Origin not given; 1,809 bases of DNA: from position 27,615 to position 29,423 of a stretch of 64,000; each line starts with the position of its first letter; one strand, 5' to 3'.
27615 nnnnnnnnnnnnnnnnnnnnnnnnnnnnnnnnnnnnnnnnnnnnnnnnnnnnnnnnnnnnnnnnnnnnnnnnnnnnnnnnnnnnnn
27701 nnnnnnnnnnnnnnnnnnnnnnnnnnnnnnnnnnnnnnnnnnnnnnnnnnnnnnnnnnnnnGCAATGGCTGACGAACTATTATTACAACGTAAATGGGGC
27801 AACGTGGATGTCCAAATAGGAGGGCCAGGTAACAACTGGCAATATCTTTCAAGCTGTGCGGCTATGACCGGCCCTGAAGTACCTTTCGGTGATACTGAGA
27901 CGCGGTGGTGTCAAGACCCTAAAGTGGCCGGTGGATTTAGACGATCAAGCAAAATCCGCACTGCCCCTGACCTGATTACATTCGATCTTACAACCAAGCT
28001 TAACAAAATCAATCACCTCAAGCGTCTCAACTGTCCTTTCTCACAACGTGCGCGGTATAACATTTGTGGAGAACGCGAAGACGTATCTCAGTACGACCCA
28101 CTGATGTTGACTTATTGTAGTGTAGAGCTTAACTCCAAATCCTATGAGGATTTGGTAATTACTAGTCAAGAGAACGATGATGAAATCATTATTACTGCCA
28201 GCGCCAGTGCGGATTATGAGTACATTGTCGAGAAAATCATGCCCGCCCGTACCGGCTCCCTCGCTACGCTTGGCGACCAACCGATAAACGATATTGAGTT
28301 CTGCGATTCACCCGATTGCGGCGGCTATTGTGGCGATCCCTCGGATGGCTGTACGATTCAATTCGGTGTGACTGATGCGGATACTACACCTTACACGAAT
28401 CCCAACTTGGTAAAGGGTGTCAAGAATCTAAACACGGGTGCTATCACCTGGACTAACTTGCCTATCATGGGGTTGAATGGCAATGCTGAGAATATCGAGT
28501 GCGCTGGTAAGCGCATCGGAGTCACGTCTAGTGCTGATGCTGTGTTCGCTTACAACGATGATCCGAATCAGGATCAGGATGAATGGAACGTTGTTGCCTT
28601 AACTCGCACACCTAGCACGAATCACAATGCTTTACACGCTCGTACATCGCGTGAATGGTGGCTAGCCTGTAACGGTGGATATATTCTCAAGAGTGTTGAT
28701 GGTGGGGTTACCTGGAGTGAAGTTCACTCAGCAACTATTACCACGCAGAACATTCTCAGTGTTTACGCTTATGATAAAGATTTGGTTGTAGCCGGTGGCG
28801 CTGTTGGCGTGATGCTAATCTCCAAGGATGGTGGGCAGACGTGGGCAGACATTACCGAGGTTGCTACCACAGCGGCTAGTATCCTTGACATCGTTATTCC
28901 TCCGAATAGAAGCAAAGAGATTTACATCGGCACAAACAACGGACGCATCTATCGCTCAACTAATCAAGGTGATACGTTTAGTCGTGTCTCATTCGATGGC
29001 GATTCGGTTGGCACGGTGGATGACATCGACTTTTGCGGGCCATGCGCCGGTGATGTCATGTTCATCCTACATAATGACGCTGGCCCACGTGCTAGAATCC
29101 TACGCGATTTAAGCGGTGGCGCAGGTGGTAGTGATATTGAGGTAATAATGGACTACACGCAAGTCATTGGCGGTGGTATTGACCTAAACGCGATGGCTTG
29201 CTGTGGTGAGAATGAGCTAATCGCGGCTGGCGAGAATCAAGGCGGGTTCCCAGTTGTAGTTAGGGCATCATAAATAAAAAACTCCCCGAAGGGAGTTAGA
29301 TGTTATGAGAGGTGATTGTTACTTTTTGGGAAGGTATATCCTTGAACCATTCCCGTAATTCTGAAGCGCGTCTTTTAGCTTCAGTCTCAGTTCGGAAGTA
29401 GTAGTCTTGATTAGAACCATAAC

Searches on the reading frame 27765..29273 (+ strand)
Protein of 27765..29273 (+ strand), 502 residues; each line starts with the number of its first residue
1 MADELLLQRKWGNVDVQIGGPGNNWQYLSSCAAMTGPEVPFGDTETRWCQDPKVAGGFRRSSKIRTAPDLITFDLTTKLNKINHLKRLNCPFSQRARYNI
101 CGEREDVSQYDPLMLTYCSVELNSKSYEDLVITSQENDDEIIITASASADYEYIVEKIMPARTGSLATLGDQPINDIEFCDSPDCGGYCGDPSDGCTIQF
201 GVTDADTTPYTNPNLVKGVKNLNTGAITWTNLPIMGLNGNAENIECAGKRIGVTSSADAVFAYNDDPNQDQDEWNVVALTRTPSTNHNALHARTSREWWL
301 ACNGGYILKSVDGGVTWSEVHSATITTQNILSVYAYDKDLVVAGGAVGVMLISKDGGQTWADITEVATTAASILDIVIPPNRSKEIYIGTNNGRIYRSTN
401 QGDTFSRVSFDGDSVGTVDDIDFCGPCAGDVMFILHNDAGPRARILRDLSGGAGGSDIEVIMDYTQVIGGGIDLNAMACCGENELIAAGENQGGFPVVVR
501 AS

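Call 54: search_protein_families(library=pfam, proteins=[window:27765-29273:+], max_evalue=0.001)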
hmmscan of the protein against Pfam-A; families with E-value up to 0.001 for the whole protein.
window:27765-29273:+ (502 aa): 3 families
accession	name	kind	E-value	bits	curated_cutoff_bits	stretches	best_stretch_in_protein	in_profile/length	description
PF15902.12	Sortilin-Vps10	-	1.6e-09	37.6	33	1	350-418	3-70/446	Sortilin, neurotensin receptor 3,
PF14870.12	PSII_BNR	-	4.1e-09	36.6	27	1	262-351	211-300/303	Photosynthesis system II assembly factor YCF48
PF02012.26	BNR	-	1.3e-06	27.9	27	0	352-361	2-11/12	BNR/Asp-box repeat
